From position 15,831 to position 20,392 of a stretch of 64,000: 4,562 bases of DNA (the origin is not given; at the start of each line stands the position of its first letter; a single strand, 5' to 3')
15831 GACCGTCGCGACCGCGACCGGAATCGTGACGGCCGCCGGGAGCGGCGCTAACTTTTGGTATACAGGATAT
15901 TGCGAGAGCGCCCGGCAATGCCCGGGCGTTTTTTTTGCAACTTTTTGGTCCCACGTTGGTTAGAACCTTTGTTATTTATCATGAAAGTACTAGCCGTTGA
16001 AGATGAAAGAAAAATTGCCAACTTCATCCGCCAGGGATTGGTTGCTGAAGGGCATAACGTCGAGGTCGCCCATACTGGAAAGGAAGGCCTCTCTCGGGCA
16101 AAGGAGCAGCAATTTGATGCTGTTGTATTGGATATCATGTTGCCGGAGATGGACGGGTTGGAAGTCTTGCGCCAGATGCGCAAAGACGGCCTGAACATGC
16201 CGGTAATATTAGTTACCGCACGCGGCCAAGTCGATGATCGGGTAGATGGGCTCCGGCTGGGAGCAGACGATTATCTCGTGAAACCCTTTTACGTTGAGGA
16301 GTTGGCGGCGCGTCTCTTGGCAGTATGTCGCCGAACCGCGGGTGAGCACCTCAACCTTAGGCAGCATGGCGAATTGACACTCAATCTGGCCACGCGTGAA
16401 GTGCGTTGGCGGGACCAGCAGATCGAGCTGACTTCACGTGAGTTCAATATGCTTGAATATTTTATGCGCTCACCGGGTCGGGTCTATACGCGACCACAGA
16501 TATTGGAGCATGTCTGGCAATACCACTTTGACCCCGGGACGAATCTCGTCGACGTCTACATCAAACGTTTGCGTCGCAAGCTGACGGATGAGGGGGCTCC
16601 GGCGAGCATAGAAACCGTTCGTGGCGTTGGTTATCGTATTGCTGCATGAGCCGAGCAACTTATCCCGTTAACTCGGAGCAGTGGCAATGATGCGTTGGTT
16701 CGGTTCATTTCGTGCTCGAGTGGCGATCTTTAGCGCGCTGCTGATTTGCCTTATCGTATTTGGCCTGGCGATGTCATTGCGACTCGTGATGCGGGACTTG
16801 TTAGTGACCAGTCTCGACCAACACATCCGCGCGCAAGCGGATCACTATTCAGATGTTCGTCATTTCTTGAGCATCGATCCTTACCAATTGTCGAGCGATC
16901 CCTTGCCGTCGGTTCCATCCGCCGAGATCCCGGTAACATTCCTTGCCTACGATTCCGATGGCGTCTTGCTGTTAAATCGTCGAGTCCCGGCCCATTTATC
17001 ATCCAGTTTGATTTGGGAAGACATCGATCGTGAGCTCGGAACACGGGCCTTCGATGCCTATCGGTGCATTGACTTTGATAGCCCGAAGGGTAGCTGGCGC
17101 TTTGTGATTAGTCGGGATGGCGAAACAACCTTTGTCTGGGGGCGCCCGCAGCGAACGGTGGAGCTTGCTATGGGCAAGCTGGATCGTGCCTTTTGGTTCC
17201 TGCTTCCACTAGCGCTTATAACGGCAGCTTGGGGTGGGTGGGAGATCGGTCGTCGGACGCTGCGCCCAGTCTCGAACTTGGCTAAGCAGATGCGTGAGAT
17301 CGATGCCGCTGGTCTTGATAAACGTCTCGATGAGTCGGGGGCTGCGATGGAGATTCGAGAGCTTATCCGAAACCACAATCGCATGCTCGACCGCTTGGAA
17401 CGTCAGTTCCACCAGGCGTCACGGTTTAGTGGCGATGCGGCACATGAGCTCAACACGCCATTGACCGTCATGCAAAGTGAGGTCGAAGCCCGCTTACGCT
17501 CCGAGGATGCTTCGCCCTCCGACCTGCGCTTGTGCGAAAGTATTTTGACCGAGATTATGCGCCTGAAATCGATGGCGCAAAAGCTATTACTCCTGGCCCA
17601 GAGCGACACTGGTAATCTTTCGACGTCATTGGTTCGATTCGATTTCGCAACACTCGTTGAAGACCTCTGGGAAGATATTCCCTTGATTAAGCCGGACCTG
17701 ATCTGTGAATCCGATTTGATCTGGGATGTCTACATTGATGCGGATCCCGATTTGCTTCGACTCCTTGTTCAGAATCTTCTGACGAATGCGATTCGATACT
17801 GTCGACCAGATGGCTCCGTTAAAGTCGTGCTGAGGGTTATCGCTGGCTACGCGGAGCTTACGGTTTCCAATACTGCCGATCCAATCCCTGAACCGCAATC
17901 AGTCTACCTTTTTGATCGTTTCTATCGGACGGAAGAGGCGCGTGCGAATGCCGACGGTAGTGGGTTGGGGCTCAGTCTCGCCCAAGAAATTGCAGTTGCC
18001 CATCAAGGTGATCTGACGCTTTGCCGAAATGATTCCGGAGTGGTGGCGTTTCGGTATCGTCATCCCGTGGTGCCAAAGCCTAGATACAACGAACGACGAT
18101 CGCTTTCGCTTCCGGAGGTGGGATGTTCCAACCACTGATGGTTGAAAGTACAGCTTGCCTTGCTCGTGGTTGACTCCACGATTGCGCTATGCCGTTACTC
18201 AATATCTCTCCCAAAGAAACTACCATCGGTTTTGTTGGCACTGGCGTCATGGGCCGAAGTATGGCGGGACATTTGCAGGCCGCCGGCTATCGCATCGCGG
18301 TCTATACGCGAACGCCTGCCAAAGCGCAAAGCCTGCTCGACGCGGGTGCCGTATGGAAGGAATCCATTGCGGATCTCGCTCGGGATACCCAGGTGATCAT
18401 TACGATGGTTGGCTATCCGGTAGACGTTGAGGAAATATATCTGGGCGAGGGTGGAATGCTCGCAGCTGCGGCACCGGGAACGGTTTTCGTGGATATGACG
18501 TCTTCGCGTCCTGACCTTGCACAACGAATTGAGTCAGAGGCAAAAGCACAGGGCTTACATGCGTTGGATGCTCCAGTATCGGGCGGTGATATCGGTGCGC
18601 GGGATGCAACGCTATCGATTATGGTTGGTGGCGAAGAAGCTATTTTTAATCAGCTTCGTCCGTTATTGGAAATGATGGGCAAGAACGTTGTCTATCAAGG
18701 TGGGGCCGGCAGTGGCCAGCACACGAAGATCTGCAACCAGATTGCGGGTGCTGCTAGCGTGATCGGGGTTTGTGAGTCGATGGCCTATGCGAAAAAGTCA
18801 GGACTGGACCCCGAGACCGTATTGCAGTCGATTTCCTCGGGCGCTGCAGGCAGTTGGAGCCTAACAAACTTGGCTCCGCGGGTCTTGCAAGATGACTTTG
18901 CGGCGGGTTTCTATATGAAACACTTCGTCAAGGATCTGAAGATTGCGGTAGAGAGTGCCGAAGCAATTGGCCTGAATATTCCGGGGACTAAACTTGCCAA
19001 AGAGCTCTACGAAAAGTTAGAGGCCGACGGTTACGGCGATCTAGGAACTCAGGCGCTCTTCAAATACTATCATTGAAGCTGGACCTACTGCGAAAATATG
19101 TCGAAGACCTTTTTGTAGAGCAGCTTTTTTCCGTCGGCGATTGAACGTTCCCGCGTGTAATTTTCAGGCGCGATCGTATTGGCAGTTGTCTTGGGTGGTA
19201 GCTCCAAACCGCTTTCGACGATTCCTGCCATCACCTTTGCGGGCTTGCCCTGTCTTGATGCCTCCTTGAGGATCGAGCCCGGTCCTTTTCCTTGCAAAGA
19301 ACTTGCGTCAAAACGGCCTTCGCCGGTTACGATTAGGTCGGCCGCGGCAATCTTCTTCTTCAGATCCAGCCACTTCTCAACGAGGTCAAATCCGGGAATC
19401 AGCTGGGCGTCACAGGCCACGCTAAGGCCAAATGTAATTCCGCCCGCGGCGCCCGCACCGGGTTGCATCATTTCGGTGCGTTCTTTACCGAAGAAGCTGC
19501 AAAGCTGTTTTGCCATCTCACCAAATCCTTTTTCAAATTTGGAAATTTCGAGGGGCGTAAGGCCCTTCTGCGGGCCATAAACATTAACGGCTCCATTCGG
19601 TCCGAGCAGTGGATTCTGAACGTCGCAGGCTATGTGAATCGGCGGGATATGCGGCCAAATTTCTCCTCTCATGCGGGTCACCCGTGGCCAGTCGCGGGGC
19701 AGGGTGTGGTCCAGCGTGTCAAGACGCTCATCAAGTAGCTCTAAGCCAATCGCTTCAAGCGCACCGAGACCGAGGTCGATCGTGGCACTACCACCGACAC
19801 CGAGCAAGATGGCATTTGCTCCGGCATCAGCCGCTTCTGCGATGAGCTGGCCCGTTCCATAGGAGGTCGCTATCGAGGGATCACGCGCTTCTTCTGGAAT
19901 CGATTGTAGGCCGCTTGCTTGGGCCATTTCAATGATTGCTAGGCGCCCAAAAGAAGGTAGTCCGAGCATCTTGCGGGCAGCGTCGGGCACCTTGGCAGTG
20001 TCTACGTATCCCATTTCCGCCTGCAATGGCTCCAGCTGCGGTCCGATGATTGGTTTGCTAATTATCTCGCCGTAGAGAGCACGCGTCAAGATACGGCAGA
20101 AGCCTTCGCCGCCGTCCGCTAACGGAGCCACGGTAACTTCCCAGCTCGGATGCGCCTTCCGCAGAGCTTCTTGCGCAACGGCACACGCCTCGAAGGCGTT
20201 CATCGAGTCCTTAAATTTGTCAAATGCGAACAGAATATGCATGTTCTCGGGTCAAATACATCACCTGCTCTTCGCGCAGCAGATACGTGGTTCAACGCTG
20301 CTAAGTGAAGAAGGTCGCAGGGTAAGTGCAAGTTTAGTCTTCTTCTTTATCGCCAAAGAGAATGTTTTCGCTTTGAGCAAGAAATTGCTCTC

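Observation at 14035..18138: CusR/HprR-box-controlled secreted heme peroxidase next to its candidate two-component system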

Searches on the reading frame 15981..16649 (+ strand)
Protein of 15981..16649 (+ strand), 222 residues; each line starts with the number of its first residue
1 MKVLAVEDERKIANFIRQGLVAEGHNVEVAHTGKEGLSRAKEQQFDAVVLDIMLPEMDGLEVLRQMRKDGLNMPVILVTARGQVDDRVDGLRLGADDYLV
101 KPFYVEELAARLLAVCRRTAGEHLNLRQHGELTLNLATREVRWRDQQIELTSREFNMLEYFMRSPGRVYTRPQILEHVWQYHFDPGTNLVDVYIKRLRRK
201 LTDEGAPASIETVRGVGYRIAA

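Call 9: search_protein_families(library=pfam, proteins=[window:15981-16649:+])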
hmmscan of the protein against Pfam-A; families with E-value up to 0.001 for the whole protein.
window:15981-16649:+ (222 aa): 2 families
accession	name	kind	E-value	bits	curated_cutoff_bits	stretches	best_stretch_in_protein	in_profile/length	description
PF00072.30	Response_reg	-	6.4e-30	104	30.2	1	3-112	1-110/111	Response regulator receiver domain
PF00486.34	Trans_reg_C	-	7.6e-29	100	26.2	1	146-220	2-77/77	Transcriptional regulatory protein, C terminal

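Call 10: search_protein_families(library=ncbifam, proteins=[window:15981-16649:+])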
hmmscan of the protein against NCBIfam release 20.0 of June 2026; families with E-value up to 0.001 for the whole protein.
window:15981-16649:+ (222 aa): 98 families (the best 25 are shown)
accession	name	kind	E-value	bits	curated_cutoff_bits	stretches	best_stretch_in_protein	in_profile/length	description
TIGR01387.1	cztR_silR_copR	subfamily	9.6e-65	218.3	279.2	1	3-219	1-217/218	heavy metal response regulator transcription factor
TIGR02154.1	PhoB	equivalog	1.9e-61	207.3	296.2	1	2-220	4-225/226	phosphate regulon transcriptional regulator PhoB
NF041734.1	resp_reg_RppA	equivalog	8.2e-60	202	250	1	1-221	1-228/229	two-component system response regulator RppA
NF007346.1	PRK09836.1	equivalog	5.7e-57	193.1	420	1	1-220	1-221/227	copper/silver response regulator transcription factor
NF040689.1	MtrAB_MtrA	equivalog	2e-56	190.8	300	1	3-220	1-218/219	MtrAB system response regulator MtrA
NF045944.1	ResRegRpaBCyano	equivalog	1.7e-54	184.6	330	1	4-220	1-227/229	response regulator transcription factor RpaB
NF007928.2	PRK10643.1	equivalog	5.8e-54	183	330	1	1-219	1-215/216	two-component system response regulator PmrA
NF008296.0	PRK11083.1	equivalog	8.4e-54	182.4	273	1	2-220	5-225/228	two-component system response regulator CreB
NF040534.1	resp_reg_YycF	equivalog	1.4e-53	181.5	340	1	2-220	2-227/231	response regulator YycF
NF045991.1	RespRegCtrARhodob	equivalog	1.9e-53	181.5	350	1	1-219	1-220/224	response regulator transcription factor CtrA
NF041733.1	resp_reg_CseB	equivalog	2.6e-52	177.5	350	1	2-220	2-226/228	two-component system response regulator CseB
NF012023.0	PRK15479.1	equivalog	3.1e-52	177.4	337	1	1-220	1-217/224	transcriptional regulator TctD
NF045914.1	RespRegNblR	equivalog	5.5e-52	176.6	300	1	2-219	8-224/228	response regulator transcription factor NblR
NF007663.1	PRK10336.1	equivalog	6.9e-52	176.4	345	1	1-220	1-216/219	quorum sensing response regulator transcription factor QseB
NF008567.0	PRK11517.1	equivalog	6.2e-51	172.9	353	1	1-222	1-220/223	response regulator transcription factor HprR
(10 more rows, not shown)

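Call 66: search_solved_structures(query=window:15981-16649:+, max_evalue=1e-30)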
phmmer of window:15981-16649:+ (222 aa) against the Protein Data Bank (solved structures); distinct sequences matched with E-value up to 1e-30: 18.
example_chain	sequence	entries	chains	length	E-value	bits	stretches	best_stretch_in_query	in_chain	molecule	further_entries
1kgs_A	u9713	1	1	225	1.9e-50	174.5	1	2-218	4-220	DNA BINDING RESPONSE REGULATOR D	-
9ji3_J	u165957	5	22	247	2.1e-50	174.4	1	2-220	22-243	DNA-binding response regulator | Possible two component system response transcriptional positive regulator PhoP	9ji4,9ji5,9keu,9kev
3r0j_A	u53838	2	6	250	2.1e-50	174.4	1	2-220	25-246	POSSIBLE TWO COMPONENT SYSTEM RESPONSE TRANSCRIPTIONAL POSITIVE REGULATOR PHOP | Response regulator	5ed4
3q9s_A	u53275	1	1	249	1.6e-45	158.4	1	2-216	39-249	DNA-binding response regulator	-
1ys6_A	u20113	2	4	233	3.2e-45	157.5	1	2-219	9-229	Transcriptional regulatory protein prrA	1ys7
9ket_J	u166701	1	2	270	8.4e-45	156.1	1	40-220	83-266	Possible two component system response transcriptional positive regulator PhoP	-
2gwr_A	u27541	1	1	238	5.9e-41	143.5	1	2-220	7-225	DNA-binding response regulator mtrA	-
2oqr_A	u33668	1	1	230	1.1e-40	142.6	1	2-220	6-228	Sensory transduction protein regX3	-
7lz9_A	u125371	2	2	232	1.2e-38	136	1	1-220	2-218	Putative two-component system response regulator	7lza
9dvt_R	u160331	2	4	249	5.8e-38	133.7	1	2-220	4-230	DNA-binding dual master transcriptional regulator RpaA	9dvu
4kfc_A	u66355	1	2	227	1.1e-36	129.5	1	2-220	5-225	KDP operon transcriptional regulatory protein KdpE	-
8jo2_H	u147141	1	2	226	1.6e-36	129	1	1-221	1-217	DNA-binding transcriptional regulator BasR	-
4s04_A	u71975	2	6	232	1.8e-36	128.9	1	1-221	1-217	DNA-binding transcriptional regulator BasR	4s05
4kny_A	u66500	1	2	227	2.3e-36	128.5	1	2-220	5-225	KDP operon transcriptional regulatory protein KdpE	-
6lgq_D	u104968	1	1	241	2.8e-36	128.2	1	2-220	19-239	DNA-binding response regulator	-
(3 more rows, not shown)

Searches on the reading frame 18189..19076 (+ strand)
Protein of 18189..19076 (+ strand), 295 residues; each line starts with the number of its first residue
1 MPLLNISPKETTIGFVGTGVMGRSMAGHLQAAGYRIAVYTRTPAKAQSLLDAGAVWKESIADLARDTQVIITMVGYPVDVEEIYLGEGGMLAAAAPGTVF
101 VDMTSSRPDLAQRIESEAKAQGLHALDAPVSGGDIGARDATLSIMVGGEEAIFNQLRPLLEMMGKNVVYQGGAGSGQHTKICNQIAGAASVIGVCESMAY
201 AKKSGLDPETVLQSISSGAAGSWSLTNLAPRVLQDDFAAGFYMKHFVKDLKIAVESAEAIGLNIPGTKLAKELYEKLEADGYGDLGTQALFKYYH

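Call 9: search_protein_families(library=pfam, proteins=[window:18189-19076:+])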
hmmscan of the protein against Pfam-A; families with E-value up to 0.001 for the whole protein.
window:18189-19076:+ (295 aa): 6 families
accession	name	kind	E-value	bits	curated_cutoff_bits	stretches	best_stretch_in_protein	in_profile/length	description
PF03446.21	NAD_binding_2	-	1.6e-53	181.5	21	1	12-170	1-159/161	NAD binding domain of 6-phosphogluconate dehydrogenase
PF14833.11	NAD_binding_11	-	1.1e-33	116.5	30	1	174-294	1-122/122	NAD-binding of NADP-dependent 3-hydroxyisobutyrate dehydrogenase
PF03807.23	F420_oxidored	-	2.5e-08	34.8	21.6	1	12-75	1-68/94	NADP oxidoreductase coenzyme F420-dependent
PF02826.25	2-Hacid_dh_C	-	6.4e-07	29.4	25.1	1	8-101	34-124/178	D-isomer specific 2-hydroxyacid dehydrogenase, NAD binding domain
PF01488.26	Shikimate_DH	-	6.3e-05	23.5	24.3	1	9-72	11-81/138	Shikimate / quinate 5-dehydrogenase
PF02737.24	3HCDH_N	-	0.00084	19.7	22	0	12-52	1-41/180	3-hydroxyacyl-CoA dehydrogenase, NAD binding domain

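Call 10: search_protein_families(library=ncbifam, proteins=[window:18189-19076:+])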
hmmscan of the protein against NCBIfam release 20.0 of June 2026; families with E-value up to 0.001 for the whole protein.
window:18189-19076:+ (295 aa): 12 families
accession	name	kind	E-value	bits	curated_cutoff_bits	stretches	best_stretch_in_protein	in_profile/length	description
TIGR01505.1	tartro_sem_red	equivalog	2.6e-82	276.3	340.75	1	13-294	2-283/291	2-hydroxy-3-oxopropionate reductase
NF008592.0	PRK11559.1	equivalog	2e-74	250.5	397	1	11-294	3-286/296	2-hydroxy-3-oxopropionate reductase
TIGR01692.1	HIBADH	equivalog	1e-63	215.4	291.6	1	15-294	1-287/288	3-hydroxyisobutyrate dehydrogenase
NF011633.0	PRK15059.1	equivalog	1.2e-61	208.5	451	1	13-291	3-280/292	2-hydroxy-3-oxopropionate reductase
NF043037.1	ThreonDh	equivalog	1.4e-51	175.7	350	1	10-294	2-287/297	L-threonate dehydrogenase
NF012005.0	PRK15461.1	equivalog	7.6e-39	133.7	348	1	11-290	2-282/298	sulfolactaldehyde 3-reductase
NF007161.0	PRK09599.1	subfamily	1.3e-18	67.3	271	1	12-238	2-234/302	NADP-dependent phosphogluconate dehydrogenase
NF006765.0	PRK09287.1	equivalog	8e-17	61.3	413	1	10-180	3-183/476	NADP-dependent phosphogluconate dehydrogenase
TIGR00873.1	gnd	equivalog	3.2e-15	55.9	426.7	1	13-196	2-195/467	decarboxylating NADP(+)-dependent phosphogluconate dehydrogenase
TIGR00872.1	gnd_rel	equivalog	4.1e-14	52.5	297.2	1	13-218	3-211/299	phosphogluconate dehydrogenase (NAD(+)-dependent, decarboxylating)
NF005650.0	PRK07417.1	equivalog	0.0002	20.7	290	1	12-113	3-101/281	prephenate/arogenate dehydrogenase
NF006409.0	PRK08655.1-3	equivalog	0.00064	19.4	310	1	17-107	8-94/290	prephenate dehydrogenase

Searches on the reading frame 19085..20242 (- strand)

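Call 9: search_protein_families(library=pfam, proteins=[window:19085-20242:-])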
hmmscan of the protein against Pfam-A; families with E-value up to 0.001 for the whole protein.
window:19085-20242:- (385 aa): 1 family
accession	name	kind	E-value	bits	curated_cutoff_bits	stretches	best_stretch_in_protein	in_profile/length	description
PF02595.20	Gly_kinase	-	1.3e-98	330.8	23.3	1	3-383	1-368/372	Glycerate kinase family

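Call 10: search_protein_families(library=ncbifam, proteins=[window:19085-20242:-])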
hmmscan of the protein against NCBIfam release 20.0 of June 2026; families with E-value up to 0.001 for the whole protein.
window:19085-20242:- (385 aa): 3 families
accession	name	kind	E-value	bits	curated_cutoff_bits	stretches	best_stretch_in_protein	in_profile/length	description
TIGR00045.1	TIGR00045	subfamily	9.2e-87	291.5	168.45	1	3-380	2-366/375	glycerate kinase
NF007401.0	PRK09932.1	equivalog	3.4e-61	207.5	625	1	1-351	1-335/381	glycerate 3-kinase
NF007668.0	PRK10342.1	equivalog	1e-51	176.2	686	1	1-342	1-326/381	glycerate 2-kinase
